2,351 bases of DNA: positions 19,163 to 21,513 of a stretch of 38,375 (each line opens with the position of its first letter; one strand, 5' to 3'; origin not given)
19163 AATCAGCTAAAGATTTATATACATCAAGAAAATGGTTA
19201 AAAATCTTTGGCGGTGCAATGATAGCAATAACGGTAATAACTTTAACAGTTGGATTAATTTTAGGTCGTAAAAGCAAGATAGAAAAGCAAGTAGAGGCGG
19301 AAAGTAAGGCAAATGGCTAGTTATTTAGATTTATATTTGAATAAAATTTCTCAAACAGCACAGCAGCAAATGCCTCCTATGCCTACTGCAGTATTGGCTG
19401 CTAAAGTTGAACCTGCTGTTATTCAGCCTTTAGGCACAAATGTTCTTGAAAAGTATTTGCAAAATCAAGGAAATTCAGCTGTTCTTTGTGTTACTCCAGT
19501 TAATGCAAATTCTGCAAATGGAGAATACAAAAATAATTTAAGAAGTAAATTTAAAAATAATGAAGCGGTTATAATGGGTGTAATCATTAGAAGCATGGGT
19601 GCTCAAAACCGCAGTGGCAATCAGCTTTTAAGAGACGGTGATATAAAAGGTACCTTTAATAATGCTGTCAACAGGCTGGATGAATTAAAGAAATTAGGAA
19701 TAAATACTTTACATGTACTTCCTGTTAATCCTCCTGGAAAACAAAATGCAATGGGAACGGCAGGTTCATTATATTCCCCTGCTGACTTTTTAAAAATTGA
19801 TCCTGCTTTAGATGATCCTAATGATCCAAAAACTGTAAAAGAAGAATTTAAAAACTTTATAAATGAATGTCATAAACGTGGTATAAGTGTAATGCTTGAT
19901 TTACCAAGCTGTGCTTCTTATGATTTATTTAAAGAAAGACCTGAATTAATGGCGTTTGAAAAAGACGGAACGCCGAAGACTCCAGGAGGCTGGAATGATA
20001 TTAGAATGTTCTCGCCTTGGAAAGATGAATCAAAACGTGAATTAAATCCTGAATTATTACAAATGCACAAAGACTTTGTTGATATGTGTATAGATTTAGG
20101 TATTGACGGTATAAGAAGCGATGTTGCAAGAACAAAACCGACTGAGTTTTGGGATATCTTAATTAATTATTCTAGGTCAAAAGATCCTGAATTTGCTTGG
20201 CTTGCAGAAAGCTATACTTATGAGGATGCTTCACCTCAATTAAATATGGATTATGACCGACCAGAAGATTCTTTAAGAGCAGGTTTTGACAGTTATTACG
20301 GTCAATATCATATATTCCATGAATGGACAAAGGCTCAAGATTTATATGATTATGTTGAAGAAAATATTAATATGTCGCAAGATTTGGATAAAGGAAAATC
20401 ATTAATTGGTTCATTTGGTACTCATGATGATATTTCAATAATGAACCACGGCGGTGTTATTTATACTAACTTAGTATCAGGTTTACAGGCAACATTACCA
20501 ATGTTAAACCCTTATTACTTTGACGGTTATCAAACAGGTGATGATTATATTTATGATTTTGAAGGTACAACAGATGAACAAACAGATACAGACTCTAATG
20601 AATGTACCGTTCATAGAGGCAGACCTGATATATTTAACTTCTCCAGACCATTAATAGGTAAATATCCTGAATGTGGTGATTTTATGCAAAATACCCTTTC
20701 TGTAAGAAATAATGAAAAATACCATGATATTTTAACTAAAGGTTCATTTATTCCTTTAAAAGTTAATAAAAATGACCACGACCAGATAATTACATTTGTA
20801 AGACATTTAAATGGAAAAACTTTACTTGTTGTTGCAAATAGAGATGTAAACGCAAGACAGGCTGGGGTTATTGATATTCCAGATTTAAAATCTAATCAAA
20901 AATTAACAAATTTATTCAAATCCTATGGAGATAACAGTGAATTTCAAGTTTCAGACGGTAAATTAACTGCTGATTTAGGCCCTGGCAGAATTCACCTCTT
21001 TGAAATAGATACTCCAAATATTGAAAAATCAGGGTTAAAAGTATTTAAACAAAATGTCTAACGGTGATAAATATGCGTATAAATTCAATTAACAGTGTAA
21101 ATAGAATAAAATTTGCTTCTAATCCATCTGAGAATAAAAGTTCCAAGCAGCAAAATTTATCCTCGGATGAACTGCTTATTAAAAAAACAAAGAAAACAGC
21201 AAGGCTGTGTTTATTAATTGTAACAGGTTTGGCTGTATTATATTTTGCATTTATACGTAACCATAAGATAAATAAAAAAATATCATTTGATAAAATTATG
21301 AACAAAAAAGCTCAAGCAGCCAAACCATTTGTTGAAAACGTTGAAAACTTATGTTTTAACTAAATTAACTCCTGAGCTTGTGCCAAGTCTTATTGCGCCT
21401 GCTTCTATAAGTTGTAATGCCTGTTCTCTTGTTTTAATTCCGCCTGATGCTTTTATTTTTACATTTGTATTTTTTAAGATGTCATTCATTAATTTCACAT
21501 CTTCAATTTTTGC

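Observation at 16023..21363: Translationally coupled four-gene operon of unknown function: two paralogous membrane proteins, a divergent cytoplasmic GH13 and a small bitopic protein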

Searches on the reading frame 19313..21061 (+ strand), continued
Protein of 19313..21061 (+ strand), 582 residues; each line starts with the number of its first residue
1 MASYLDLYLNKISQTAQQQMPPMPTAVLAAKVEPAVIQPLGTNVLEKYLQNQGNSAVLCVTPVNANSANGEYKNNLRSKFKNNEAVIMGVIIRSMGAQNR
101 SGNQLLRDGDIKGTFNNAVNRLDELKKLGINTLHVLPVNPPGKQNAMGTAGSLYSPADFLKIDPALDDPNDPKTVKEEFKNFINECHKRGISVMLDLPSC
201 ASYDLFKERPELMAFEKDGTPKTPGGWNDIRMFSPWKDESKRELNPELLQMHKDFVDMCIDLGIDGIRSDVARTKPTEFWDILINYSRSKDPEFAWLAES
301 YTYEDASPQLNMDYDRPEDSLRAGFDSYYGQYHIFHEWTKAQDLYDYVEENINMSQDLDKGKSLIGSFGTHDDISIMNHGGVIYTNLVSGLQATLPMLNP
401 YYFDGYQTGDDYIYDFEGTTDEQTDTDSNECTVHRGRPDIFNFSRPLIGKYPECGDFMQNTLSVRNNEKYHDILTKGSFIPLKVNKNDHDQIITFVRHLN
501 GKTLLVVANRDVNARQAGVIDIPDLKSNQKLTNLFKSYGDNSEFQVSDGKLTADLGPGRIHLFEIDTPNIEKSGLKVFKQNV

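Call 74: search_solved_structures(query=L103:8716-12717:+, max_evalue=0.01, show_alignments=1)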
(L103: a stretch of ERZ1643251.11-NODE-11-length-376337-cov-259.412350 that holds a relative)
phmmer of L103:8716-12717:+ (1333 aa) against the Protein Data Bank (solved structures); distinct sequences matched with E-value up to 0.01: 98 (the best 60 are shown).
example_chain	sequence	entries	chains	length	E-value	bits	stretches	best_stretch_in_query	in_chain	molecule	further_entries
5ot1_A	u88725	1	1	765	6.6e-13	50.4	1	199-302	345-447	Pullulanase type II, GH13 family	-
1wzm_A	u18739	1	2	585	1.7e-10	42.4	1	193-303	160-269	Alpha-amylase II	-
1g1y_A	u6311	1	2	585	2.3e-10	42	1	193-303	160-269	ALPHA-AMYLASE II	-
1wzk_A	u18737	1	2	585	2.3e-10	42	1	193-303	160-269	Alpha-amylase II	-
1jib_A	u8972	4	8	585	2.6e-10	41.8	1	193-303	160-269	NEOPULLULANASE | ALPHA-AMYLASE II | Neopullulanase 2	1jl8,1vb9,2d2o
1jf5_A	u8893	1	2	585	2.6e-10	41.8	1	193-303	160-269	ALPHA AMYLASE II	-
1jf6_A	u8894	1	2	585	2.6e-10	41.8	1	193-303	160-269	ALPHA AMYLASE II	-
1bvz_A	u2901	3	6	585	2.6e-10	41.8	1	193-303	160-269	PROTEIN (ALPHA-AMYLASE II) | ALPHA-AMYLASE II | Neopullulanase 2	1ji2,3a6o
1vfm_A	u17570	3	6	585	2.7e-10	41.7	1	193-303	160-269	Neopullulanase 2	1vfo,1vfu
2wc7_A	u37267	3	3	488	3.6e-10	41.3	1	190-309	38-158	ALPHA AMYLASE, CATALYTIC REGION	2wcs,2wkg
1wzl_A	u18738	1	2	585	4.2e-10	41.1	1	193-303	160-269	Alpha-amylase II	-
2z1k_A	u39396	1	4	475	1.3e-09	39.5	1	201-306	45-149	(Neo)pullulanase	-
1sma_A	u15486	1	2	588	3e-09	38.3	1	198-304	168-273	MALTOGENIC AMYLASE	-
1gvi_A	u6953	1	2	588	3e-09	38.3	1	198-304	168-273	MALTOGENIC AMYLASE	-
1j0h_A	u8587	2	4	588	4.3e-09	37.8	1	198-304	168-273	neopullulanase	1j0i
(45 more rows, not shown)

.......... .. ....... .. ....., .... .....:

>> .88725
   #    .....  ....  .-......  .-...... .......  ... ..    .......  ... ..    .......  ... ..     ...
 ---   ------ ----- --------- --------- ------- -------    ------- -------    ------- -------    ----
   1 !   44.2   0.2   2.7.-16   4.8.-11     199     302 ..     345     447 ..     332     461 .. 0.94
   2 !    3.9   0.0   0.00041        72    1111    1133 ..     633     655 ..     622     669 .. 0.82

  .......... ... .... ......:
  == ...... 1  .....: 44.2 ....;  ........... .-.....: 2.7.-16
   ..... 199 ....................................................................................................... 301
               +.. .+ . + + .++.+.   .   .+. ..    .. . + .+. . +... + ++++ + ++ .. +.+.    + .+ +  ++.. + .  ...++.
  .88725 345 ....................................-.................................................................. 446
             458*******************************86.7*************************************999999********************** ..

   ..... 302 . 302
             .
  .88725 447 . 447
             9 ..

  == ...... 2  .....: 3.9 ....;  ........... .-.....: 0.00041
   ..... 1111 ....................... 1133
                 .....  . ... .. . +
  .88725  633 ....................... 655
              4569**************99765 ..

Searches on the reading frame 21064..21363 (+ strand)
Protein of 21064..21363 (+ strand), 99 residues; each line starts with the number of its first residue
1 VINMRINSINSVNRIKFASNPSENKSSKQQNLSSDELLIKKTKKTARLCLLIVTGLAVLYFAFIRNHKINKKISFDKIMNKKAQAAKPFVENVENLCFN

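Call 3: search_protein_families(library=pfam, proteins=[window:21064-21363:+], max_evalue=1)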
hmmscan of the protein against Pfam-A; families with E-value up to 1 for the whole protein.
window:21064-21363:+ (99 aa): 1 family
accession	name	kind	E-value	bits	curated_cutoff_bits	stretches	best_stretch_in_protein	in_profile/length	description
PF09682.15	Phage_holin_6_1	-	0.0067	17.2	24.9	1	48-94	8-55/101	Bacteriophage holin of superfamily 6 (Holin_LLH)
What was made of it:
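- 21073..21363 (+): Gene D: 96-aa bitopic protein, motif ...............-TM-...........; a clade-specific accessory; its 3' end overlaps the convergent deoC by 15 nt. The Pfam holin match is below its cut-off, 17.2 against 24.9 bits (call 3).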

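Call 4: search_protein_families(library=ncbifam, proteins=[window:21064-21363:+], max_evalue=1)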
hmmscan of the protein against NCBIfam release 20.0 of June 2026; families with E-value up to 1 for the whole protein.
window:21064-21363:+ (99 aa): 0 families

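Call 52: search_protein_families(library=padloc, proteins=[window:21073-21363:+], max_evalue=0.1)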
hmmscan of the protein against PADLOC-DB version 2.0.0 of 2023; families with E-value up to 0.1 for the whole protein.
window:21073-21363:+ (96 aa): 0 families

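Call 53: search_protein_families(library=phrogs, proteins=[window:21073-21363:+], max_evalue=0.1)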
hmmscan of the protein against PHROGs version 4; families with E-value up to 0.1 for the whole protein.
window:21073-21363:+ (96 aa): 1 family
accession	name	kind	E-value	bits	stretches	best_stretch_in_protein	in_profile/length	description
phrog_15941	-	unknown function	0.087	14.2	0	33-77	6-49/85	-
